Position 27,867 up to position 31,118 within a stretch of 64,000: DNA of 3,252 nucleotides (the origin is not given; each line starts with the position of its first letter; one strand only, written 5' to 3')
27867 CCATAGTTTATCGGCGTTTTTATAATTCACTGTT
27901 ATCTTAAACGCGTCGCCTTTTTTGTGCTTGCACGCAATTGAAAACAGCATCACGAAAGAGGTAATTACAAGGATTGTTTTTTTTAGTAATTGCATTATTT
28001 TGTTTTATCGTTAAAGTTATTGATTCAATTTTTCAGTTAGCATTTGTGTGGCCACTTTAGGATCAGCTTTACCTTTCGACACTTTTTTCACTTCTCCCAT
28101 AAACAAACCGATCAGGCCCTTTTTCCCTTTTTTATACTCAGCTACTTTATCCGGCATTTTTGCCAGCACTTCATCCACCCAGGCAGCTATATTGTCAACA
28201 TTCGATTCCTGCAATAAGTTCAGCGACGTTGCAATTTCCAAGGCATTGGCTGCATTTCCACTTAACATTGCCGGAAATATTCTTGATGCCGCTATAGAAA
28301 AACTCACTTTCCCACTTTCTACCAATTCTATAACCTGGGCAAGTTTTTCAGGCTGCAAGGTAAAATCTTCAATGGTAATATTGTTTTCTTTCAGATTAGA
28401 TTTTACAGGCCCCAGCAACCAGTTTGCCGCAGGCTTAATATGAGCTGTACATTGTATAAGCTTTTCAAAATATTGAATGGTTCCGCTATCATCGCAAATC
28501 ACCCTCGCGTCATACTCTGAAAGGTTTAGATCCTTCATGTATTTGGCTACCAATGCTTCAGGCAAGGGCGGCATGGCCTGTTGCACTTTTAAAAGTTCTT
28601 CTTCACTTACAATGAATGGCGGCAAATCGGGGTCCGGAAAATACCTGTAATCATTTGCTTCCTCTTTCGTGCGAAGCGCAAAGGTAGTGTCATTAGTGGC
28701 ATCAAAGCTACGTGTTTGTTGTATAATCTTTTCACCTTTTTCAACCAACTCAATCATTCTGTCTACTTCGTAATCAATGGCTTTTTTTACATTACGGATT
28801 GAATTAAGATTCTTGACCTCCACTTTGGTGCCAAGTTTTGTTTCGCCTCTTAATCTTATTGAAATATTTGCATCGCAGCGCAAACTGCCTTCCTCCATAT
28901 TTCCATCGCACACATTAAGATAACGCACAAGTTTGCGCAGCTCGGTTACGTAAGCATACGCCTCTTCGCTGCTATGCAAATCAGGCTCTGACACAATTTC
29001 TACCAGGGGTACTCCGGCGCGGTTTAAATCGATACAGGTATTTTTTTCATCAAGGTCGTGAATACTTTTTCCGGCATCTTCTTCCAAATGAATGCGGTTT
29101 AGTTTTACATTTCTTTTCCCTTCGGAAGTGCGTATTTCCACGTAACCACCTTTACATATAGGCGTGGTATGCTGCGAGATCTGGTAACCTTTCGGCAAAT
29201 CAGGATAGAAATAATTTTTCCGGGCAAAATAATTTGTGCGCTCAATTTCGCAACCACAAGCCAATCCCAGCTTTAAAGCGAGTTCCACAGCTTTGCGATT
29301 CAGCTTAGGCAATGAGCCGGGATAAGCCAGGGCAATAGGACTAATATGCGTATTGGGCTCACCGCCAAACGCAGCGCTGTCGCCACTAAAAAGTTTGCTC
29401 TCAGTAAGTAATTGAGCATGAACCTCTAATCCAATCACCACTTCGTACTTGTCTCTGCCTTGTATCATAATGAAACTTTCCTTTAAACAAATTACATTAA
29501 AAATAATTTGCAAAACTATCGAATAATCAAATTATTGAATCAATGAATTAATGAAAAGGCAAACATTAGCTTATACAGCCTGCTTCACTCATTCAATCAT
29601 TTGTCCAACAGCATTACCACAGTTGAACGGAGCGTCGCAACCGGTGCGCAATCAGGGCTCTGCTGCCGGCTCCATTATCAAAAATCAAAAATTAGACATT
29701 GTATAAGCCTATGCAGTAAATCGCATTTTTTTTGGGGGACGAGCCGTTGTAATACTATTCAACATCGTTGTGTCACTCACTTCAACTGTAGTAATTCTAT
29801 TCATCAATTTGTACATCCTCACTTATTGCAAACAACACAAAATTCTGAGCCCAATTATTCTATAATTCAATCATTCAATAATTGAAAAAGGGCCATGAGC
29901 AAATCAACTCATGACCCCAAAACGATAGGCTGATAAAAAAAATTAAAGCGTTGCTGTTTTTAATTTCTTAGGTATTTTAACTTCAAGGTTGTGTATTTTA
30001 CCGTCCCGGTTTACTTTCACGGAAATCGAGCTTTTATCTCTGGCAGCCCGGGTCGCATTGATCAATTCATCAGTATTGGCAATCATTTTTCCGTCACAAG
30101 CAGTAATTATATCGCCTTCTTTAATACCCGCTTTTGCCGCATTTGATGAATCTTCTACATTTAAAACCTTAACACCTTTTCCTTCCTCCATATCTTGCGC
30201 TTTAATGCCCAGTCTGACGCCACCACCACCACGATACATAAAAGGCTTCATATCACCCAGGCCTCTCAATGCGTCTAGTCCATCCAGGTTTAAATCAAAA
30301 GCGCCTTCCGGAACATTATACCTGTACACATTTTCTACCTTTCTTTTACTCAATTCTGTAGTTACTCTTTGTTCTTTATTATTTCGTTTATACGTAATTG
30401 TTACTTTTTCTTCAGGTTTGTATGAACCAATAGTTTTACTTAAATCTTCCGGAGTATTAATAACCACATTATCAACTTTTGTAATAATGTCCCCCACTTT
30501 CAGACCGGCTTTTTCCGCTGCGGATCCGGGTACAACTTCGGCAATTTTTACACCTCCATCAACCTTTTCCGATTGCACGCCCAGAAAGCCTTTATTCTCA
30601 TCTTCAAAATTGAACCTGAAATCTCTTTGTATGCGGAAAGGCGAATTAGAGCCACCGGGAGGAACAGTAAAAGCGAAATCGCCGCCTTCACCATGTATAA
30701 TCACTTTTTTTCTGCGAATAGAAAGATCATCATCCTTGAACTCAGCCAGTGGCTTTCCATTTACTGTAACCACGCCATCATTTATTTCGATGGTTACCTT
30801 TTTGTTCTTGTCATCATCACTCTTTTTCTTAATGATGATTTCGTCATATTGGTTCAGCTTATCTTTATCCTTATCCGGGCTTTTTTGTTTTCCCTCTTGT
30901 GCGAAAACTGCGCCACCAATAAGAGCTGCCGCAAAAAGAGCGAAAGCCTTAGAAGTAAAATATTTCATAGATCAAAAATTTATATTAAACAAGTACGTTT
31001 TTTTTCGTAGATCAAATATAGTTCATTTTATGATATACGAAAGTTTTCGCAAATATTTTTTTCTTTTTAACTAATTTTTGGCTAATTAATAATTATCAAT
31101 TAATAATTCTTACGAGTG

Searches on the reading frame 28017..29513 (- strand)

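Call 68: search_protein_families(library=pfam, proteins=[window:28017-29513:-], max_evalue=0.00001)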
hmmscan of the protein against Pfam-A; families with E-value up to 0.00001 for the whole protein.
window:28017-29513:- (498 aa): 2 families
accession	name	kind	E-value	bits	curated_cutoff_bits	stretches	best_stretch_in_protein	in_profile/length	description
PF02934.20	GatB_N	-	2.8e-121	404.4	23.4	1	25-305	1-274/277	GatB/GatE catalytic domain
PF02637.23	GatB_Yqey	-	6.5e-35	120.6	27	1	347-496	1-148/148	GatB domain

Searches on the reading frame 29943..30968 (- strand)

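Call 55: search_protein_families(library=pfam, proteins=[window:29943-30968:-], max_evalue=0.001)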
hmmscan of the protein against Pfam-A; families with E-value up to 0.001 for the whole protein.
window:29943-30968:- (341 aa): 5 families
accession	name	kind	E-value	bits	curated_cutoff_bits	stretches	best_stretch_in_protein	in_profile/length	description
PF13180.12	PDZ_2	-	2.2e-34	118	27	2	127-206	1-80/80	PDZ domain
PF17820.7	PDZ_6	-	3.3e-22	78.4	27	2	142-195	2-54/54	PDZ domain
PF00595.29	PDZ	-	1.4e-21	77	23.2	2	122-192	5-79/81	PDZ domain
PF04495.20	GRASP55_65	-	1.6e-07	32.1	27.7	0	250-312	29-92/138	GRASP55/65 PDZ-like domain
PF14685.13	PDZ_Tricorn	-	6.5e-05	23.3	25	0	149-202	31-85/88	Tricorn protease PDZ domain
